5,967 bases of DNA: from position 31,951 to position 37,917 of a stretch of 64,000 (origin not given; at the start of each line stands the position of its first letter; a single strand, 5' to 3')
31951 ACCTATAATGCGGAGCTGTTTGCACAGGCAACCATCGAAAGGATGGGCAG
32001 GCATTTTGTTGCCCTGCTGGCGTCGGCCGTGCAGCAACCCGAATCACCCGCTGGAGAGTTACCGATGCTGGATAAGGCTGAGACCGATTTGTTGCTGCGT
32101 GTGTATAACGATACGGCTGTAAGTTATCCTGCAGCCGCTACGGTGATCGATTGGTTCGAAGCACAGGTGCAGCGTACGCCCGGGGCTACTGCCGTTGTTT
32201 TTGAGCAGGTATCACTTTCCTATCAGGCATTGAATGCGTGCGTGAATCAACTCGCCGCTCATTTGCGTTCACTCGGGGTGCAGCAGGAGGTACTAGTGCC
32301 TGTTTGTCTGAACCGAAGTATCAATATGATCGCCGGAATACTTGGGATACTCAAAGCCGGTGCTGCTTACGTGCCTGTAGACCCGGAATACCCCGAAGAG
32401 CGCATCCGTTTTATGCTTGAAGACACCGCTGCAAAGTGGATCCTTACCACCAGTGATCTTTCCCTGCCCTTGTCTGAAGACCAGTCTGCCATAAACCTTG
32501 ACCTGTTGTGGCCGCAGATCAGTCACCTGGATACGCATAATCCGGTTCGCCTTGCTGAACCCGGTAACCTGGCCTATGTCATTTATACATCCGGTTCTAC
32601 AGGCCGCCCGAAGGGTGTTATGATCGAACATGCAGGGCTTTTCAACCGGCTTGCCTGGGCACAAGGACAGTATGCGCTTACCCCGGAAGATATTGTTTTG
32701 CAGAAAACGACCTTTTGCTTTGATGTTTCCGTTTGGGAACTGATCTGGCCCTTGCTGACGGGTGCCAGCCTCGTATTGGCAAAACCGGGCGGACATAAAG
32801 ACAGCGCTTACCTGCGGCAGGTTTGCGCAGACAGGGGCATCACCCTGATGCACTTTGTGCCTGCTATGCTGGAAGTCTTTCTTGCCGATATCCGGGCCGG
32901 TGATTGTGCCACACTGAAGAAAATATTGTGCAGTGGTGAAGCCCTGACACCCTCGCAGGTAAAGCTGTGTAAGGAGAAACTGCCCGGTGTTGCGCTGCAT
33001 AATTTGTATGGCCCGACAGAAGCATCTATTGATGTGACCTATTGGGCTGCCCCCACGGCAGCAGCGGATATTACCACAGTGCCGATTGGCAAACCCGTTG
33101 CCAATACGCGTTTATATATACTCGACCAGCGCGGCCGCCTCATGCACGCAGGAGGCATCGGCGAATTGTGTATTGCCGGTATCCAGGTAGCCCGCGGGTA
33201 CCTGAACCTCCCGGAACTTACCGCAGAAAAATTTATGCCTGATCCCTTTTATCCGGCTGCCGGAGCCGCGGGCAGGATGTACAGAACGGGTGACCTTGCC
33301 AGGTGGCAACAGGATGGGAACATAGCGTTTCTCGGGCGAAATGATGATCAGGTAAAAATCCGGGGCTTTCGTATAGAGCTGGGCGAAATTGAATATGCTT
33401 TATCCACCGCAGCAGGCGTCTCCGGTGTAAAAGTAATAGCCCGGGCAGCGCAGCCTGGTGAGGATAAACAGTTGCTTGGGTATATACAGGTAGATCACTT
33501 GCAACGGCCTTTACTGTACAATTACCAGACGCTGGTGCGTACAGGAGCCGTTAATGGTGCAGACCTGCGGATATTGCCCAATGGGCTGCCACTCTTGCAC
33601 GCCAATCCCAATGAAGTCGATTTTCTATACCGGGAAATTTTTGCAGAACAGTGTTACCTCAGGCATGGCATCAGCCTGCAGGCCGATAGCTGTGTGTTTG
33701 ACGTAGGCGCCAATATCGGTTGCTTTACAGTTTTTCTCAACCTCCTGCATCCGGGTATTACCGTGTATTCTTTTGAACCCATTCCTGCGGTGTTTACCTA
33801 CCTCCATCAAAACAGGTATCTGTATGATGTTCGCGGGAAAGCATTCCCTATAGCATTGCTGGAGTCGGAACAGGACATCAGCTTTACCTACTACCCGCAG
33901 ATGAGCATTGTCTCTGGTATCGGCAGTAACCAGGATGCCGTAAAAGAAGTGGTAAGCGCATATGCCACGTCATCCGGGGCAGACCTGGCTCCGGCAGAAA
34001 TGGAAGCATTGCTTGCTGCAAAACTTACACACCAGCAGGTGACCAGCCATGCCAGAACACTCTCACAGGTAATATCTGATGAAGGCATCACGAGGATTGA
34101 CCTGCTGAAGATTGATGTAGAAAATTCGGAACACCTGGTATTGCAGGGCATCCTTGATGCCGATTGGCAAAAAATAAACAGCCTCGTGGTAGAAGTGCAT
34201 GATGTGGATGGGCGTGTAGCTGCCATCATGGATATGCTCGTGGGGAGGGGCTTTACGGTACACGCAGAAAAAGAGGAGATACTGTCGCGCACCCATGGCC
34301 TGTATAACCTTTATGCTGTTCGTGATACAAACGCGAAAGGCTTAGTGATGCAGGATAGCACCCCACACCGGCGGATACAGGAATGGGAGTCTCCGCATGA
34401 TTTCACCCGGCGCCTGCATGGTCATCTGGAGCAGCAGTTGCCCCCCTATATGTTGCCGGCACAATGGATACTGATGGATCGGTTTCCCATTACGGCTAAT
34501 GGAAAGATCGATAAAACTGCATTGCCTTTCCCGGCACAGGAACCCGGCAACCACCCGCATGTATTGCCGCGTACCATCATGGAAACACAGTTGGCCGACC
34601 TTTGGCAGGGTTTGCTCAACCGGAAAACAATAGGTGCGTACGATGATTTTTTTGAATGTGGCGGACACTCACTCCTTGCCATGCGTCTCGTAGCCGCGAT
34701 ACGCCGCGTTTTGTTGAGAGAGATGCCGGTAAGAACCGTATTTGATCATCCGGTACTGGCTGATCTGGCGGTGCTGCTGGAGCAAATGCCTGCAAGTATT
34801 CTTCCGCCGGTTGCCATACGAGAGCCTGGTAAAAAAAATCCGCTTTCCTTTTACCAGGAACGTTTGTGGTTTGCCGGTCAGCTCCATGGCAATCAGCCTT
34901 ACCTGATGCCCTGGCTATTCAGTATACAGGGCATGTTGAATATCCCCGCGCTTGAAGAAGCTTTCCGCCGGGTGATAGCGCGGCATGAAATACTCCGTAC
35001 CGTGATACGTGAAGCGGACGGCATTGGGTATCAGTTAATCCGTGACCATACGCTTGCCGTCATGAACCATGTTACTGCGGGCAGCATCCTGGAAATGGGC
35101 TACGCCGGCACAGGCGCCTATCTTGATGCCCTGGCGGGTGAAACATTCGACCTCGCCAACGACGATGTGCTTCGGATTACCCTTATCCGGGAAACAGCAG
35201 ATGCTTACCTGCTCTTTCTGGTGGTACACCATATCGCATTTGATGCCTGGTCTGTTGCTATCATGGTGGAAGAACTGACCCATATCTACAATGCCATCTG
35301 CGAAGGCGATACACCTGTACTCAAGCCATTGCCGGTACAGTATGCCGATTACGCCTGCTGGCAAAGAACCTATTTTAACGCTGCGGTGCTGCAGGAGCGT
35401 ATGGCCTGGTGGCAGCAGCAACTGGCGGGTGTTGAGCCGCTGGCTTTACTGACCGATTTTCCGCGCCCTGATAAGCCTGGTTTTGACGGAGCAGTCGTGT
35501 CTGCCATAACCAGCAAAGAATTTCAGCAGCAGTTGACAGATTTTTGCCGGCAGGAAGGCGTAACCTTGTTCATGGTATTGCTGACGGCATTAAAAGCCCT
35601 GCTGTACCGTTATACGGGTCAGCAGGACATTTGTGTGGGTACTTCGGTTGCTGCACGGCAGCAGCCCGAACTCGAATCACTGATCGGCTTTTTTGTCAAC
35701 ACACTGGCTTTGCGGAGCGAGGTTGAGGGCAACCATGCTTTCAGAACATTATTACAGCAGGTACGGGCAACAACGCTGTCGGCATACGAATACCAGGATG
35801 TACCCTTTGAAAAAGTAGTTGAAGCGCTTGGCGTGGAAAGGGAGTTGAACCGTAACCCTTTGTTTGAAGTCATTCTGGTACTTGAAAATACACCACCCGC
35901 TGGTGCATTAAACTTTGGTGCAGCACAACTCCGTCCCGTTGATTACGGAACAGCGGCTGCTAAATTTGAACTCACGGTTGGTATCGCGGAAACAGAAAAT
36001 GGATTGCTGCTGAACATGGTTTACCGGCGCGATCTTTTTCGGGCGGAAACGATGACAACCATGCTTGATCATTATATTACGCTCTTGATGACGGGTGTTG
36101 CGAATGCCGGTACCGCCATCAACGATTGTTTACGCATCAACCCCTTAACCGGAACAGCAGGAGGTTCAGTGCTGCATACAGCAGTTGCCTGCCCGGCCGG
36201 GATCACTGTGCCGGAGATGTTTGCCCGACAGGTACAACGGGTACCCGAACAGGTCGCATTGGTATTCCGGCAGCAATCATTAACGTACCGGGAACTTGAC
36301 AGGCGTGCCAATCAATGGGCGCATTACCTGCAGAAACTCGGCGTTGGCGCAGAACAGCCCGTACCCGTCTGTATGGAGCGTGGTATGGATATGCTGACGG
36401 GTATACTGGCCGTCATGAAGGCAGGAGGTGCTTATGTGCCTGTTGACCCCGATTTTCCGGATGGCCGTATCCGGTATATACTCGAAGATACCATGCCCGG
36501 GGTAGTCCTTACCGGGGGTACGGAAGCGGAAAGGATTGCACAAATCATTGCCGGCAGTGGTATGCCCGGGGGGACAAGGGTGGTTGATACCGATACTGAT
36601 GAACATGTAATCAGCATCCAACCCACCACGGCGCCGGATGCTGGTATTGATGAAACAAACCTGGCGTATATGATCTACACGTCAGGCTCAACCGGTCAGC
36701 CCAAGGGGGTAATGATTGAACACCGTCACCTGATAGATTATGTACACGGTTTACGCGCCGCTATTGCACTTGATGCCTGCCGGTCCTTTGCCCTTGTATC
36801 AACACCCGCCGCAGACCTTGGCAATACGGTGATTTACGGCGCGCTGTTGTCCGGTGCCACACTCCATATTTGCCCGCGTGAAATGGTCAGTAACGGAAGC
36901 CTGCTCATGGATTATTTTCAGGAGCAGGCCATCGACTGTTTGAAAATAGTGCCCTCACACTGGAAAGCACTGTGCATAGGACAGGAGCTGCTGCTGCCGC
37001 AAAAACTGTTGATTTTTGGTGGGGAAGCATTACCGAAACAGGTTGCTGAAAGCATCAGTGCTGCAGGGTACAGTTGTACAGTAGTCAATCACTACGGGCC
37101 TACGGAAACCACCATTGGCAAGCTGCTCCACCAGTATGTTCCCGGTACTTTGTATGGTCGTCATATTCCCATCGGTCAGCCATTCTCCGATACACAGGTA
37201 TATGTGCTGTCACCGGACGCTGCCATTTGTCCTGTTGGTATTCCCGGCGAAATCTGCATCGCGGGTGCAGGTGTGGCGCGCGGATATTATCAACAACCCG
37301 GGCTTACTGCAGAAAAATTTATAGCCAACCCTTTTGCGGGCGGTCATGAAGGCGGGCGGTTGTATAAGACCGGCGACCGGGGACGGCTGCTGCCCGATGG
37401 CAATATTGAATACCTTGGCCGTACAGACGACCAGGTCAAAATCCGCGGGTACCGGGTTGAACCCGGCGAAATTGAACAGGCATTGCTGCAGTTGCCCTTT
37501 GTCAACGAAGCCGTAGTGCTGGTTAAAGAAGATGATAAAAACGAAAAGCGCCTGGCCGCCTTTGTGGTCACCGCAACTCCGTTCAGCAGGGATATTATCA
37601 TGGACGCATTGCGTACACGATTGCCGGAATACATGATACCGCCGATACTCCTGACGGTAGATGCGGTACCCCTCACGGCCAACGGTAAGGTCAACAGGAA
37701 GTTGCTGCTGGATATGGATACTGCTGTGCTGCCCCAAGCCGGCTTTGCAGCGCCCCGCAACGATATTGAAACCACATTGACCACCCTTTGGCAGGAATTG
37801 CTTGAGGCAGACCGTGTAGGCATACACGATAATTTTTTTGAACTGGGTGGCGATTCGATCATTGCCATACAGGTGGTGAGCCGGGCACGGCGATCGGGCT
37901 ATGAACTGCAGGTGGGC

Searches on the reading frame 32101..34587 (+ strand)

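Call 40: search_protein_families(library=pfam, proteins=[window:32101-34587:+], max_evalue=0.001)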
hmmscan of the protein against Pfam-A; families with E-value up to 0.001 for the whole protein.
window:32101-34587:+ (829 aa): 2 families
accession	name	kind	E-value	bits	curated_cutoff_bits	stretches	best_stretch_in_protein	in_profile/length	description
PF00501.34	AMP-binding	-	5.4e-89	299.1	29.9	1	19-368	1-384/384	AMP-binding enzyme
PF05050.19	Methyltransf_21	-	4.6e-15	56.6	22.7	1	534-718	1-171/173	Methyltransferase FkbM domain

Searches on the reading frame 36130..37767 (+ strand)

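Call 40: search_protein_families(library=pfam, proteins=[window:36130-37767:+], max_evalue=0.001)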
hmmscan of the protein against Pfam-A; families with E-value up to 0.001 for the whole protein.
window:36130-37767:+ (546 aa): 2 families
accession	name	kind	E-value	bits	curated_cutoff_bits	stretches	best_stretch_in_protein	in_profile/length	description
PF00501.34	AMP-binding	-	2e-79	267.6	29.9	1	31-387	1-384/384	AMP-binding enzyme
PF13193.12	AMP-binding_C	-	7.6e-12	46.4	24.5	1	447-520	1-76/76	AMP-binding enzyme C-terminal domain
